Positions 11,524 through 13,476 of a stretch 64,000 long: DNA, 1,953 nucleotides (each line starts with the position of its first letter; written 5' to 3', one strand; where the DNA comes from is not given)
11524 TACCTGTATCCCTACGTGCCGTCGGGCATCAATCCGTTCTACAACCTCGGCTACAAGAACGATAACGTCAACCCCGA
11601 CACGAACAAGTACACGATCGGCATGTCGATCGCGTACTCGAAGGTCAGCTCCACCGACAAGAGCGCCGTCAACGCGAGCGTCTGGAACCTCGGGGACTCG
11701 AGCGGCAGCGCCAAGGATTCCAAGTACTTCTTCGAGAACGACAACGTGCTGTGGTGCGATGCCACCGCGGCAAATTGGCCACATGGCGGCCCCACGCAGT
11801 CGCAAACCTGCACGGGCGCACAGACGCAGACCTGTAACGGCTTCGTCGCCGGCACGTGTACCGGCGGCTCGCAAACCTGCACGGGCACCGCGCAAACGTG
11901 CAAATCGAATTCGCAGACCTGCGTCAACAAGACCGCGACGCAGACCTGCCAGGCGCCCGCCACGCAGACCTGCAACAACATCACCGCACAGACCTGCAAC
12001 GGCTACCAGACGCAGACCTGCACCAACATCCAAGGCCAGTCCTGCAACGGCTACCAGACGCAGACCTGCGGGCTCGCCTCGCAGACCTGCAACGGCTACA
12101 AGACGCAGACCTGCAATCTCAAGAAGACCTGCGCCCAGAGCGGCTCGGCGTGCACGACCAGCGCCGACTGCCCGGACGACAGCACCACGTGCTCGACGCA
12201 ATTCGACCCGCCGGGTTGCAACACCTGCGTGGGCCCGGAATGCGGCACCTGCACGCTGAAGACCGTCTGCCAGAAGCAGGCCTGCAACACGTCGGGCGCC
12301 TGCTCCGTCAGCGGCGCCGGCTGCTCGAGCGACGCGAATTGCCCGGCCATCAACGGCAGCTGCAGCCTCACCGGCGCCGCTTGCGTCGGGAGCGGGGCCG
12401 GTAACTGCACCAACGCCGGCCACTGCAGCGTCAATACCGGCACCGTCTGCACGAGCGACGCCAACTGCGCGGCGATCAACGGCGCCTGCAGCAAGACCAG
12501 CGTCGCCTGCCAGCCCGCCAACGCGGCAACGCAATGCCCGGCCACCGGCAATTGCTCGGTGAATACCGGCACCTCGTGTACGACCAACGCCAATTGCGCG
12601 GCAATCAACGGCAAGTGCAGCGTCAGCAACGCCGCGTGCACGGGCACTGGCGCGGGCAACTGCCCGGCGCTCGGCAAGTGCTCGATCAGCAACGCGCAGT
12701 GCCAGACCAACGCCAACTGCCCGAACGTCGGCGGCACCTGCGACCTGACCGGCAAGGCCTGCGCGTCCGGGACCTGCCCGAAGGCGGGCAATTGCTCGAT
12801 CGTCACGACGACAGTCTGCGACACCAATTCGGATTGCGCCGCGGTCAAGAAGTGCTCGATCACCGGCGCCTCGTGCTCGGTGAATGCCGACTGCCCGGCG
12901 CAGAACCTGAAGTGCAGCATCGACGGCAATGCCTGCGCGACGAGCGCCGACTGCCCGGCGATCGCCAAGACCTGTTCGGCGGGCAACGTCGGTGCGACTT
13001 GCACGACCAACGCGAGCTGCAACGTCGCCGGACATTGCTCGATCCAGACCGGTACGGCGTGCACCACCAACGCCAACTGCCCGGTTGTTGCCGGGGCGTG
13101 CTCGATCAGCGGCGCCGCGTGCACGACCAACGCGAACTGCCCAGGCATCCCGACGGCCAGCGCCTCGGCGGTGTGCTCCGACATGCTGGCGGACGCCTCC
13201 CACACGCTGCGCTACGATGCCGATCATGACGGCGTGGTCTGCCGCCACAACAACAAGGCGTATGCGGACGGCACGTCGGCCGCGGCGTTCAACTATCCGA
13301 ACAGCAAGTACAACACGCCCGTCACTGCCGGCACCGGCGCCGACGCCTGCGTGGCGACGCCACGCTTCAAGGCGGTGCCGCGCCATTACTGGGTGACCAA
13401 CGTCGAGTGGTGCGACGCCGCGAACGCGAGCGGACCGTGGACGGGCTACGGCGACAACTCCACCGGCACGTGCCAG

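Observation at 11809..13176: About 456-residue, about 67-cysteine two-tier repeat array inserted in the vWA-like head of PilY1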

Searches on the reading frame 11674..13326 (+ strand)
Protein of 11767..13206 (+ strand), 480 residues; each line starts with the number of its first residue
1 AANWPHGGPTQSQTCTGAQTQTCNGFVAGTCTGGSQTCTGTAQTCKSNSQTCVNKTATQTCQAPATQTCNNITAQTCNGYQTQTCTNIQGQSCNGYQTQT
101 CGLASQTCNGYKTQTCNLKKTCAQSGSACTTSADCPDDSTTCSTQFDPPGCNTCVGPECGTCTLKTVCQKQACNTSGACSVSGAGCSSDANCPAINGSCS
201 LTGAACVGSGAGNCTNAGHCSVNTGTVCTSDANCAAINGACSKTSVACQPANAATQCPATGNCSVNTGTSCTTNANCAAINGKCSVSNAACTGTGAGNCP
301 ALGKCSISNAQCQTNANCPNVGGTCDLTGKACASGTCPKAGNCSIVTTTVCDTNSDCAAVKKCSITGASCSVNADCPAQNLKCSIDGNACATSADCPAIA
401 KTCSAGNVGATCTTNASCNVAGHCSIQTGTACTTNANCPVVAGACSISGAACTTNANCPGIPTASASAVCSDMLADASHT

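Call 6: search_protein_families(library=pfam, proteins=[window:11767-13206:+], max_evalue=10)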
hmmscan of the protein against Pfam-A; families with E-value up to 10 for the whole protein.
seq(480 aa): 1 family
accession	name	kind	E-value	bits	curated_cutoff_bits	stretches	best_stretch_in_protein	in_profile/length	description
PF00095.26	WAP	-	0.016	15.9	20.8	3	375-414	4-40/41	WAP-type (Whey Acidic Protein) 'four-disulfide core'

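Call 7: search_protein_families(library=ncbifam, proteins=[window:11767-13206:+], max_evalue=10)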
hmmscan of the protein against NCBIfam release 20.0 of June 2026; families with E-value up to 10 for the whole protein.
seq(480 aa): 0 families

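Call 13: search_solved_structures(query=window:11767-13206:+, max_evalue=10, show_alignments=3)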
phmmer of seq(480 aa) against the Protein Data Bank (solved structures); distinct sequences matched with E-value up to 10: 1.
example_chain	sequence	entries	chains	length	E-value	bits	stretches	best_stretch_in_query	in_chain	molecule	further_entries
6u8t_A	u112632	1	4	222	2.1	10.5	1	318-374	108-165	PfhB2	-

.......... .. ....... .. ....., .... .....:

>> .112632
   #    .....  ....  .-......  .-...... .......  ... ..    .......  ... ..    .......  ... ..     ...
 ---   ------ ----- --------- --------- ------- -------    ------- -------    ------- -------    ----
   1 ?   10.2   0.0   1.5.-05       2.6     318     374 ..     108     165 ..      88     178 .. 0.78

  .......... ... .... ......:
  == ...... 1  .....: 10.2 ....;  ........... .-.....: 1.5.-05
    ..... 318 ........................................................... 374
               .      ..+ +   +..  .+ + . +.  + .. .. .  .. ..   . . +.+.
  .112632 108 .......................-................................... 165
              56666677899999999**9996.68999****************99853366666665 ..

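Call 28: predict_structure(alignment_id=A1)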
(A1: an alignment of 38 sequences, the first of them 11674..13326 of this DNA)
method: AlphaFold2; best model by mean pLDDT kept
length: 551 residues; sequences in the alignment: 38
mean_pLDDT: 83.3   pTM: 0.33
mean pLDDT of the five models: 83.3, 81.5, 79.9, 79.3, 78.8
residues with pLDDT >= 90: 98; 70-90: 399; 50-70: 49; < 50: 5
segments of 3 or more residues with pLDDT < 50: 1-3
pLDDT, mean of each block of 10 residues (from residue 1): 48 72 80 66 86 88 87 88 86 78 85 85 86 88 90 91 92 89 77 88 92 90 89 85 81 89 89 86 82 85 86 84 74 83 83 76 74 88 86 89 88 90 88 85 86 88 89 83 86 61 58 85 88 87 81 70
secondary structure, 60 per line:
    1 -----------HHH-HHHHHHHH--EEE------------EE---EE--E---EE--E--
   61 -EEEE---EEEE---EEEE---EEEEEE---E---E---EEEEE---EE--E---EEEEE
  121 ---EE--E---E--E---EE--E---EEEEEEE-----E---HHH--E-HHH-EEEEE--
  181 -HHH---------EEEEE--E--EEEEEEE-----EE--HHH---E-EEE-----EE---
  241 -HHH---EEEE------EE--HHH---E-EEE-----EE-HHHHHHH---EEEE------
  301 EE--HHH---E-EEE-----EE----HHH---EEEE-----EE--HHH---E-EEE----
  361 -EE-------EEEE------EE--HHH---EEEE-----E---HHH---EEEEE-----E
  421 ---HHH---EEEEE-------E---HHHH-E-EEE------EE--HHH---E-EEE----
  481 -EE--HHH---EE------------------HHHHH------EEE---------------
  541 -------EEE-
elements in order: H16-23 E26-28 E62-65 E69-72 E76-79 E83-88 E100-104 E116-120 E147-153 E174-178 E194-198 E204-210 E228-230 E248-251 E270-272 H281-287 E291-294 E313-315 E333-336 E354-356 E371-374 E391-394 E410-414 E430-434 H446-449 E453-455 E474-476 H512-516 E523-525 E548-550

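Call 31: fold_search(model_id=the predicted structure, library=pdb)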
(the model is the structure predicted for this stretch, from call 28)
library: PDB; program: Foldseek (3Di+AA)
matches with E <= 10: 38; with E <= 0.001: 0
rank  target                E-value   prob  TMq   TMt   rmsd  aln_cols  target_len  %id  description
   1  8gpt_A                3.1e+00  0.02  0.05  0.07  23.8       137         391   14  YFV_E_YD6scFv_postfusion (released 2022-11-02)
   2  7xmw_A                3.3e+00  0.05  0.05  0.22  11.3        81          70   12  Crystal structure of anti-CRISPR protein AcrVIA2 (released 2023-05-31)
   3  6iw2_A                3.3e+00  0.03  0.05  0.07  17.3        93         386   17  Crystal structure of 5A ScFv in complex with YFV-17D sE in prefusion state (released 2019-02-13)
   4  8ofn_A                3.3e+00  0.02  0.05  0.07  18.6        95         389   17  Structure of the yellow fever virus (Asibi strain) dimeric envelope protein (released 2023-08-09)
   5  6ivz_A                3.6e+00  0.02  0.05  0.06  18.8       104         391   16  Crystal structure of 5A ScFv complexed with YFV-China sE in postfusion state (released 2019-02-13)
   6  8gpx_E                3.6e+00  0.01  0.05  0.06  48.2       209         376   10  YFV_E_YD73Fab_postfusion (released 2022-11-02)
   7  5gzn_G                3.8e+00  0.02  0.05  0.10  18.4       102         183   16  Structure of neutralizing antibody bound to Zika envelope protein (released 2016-12-28)
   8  7qrf_A                4.2e+00  0.02  0.05  0.07  17.9        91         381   15  Structure of the dimeric complex between precursor membrane ectodomain (prM) and envelope protein ectodomain (E) from  (released 2022-05-25)
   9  7a3p_B                4.2e+00  0.02  0.05  0.07  22.3       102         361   15  Crystal structure of dengue 3 virus envelope glycoprotein in complex with the scFv fragment of the broadly neutralizin (released 2021-12-08)
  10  6epk_A                4.6e+00  0.02  0.05  0.06  18.8        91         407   16  CRYSTAL STRUCTURE OF THE PRECURSOR MEMBRANE PROTEIN-ENVELOPE PROTEIN HETERODIMER FROM THE YELLOW FEVER VIRUS (released 2018-10-31)
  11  7a3p_A                4.9e+00  0.02  0.05  0.08  17.5        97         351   16  Crystal structure of dengue 3 virus envelope glycoprotein in complex with the scFv fragment of the broadly neutralizin (released 2021-12-08)
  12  6iw2_J                4.9e+00  0.02  0.05  0.07  17.7        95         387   16  Crystal structure of 5A ScFv in complex with YFV-17D sE in prefusion state (released 2019-02-13)
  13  7a3n_A                4.9e+00  0.02  0.05  0.07  18.0        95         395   17  Crystal structure of Zika virus envelope glycoprotein in complex with the Fab fragment of the broadly neutralizing hum (released 2021-12-08)
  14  7a3u_A                4.9e+00  0.02  0.05  0.06  18.0        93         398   18  Crystal structure of Zika virus envelope glycoprotein in complex with the divalent F(ab')2 fragment of the broadly neu (released 2021-12-08)
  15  9owf_A                4.9e+00  0.01  0.05  0.06  18.6       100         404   18  X-ray crystal structure of Zika virus envelope glycoprotein in complex with Fab of F25.S02 (released 2026-03-04)
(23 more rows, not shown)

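Call 32: find_related_loci(query=A1, collection=genome_contigs, flank=8000)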
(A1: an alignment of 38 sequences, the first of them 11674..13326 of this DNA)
Query A1 (551 aa) in genome_contigs; peptide patterns used: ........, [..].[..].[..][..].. (x = any residue, [..] = any of these).
152 stretches matched a pattern; 90 encode a relative of the query (tblastn E <= 1e-3); the best 80 are kept; 69 distinct loci.
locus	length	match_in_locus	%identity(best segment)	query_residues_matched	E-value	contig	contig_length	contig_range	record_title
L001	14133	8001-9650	65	4-551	0e+0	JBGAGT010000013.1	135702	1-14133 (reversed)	MAG: Casimicrobiaceae bacterium isolate MAG_MBR_H125.86 MBRH125-86_opera_contig_713, whole genome shotgun sequence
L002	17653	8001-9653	80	1-551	0e+0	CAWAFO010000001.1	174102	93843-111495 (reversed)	MAG: uncultured proteobacterium isolate MFD04967.bin.1.35 genome assembly, contig: contig_16090, whole genome shotgun se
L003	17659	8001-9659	56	13-551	1e-151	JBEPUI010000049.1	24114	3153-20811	MAG: Pseudomonadota bacterium isolate 22E.maxbin.011 NODE_1727_length_24114_cov_31.079596, whole genome shotgun sequence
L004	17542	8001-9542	49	9-551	5e-121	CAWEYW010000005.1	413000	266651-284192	MAG: uncultured beta proteobacterium isolate MFD05942.bin.1.462 genome assembly, contig: contig_26931, whole genome shot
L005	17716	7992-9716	50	10-551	4e-121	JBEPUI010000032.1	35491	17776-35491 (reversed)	MAG: Pseudomonadota bacterium isolate 22E.maxbin.011 NODE_997_length_35491_cov_23.423129, whole genome shotgun sequence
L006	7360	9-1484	51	59-551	4e-109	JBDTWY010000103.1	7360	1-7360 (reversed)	MAG: Betaproteobacteria bacterium isolate cluster4_bin.103 NODE_32892_length_7360_cov_9.002190, whole genome shotgun seq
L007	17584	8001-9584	43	14-551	7e-89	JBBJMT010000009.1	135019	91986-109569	MAG: Casimicrobiaceae bacterium isolate RUP_SRG_25 NODE_117_length_135019_cov_13.605428, whole genome shotgun sequence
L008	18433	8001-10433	41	13-551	1e-77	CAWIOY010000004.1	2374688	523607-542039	MAG: uncultured beta proteobacterium isolate MFD05377.bin.2.33 genome assembly, contig: contig_21808, whole genome shotg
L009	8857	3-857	56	153-551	1e-73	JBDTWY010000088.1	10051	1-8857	MAG: Betaproteobacteria bacterium isolate cluster4_bin.103 NODE_18436_length_10051_cov_14.258203, whole genome shotgun s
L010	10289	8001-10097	39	12-550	1e-72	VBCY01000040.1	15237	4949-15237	MAG: Betaproteobacteria bacterium isolate BP_29 14_0903_13_30cm_scaffold_334041, whole genome shotgun sequence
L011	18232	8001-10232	38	11-551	6e-72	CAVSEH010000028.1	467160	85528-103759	MAG: uncultured beta proteobacterium isolate MFD02134.bin.2.38 genome assembly, contig: contig_549, whole genome shotgun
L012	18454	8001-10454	39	5-551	3e-72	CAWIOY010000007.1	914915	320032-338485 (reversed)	MAG: uncultured beta proteobacterium isolate MFD05377.bin.2.33 genome assembly, contig: contig_65172, whole genome shotg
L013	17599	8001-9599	35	6-490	2e-70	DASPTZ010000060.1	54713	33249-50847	MAG TPA_asm: Casimicrobiaceae bacterium isolate SMAG_U12290 k141_978247, whole genome shotgun sequence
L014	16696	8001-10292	36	12-506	4e-69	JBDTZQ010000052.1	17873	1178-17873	MAG: Betaproteobacteria bacterium isolate cluster4_bin.170 NODE_6171_length_17873_cov_7.851611, whole genome shotgun seq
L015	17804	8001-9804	38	1-551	3e-68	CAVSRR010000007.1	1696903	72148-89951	MAG: uncultured beta proteobacterium isolate MFD05521.bin.2.84 genome assembly, contig: contig_61174, whole genome shotg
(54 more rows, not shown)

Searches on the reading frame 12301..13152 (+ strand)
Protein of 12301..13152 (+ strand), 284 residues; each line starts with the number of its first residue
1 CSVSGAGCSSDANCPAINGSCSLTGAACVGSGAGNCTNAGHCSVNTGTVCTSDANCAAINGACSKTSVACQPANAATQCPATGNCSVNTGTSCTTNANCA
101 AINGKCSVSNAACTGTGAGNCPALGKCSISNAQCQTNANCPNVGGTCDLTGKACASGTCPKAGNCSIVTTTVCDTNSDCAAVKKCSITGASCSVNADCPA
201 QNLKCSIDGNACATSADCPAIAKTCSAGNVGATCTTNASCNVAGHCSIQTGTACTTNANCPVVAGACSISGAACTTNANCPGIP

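Call 26: find_homologous_proteins(query=window:12301-13152:+, max_evalue=0.001)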
Query seq(284 aa) (284 aa): 1 proteins with E <= 0.001 among 1361 candidates.
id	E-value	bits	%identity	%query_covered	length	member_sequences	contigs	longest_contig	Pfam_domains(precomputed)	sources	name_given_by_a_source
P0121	4.3e-6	45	56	24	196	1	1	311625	-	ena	-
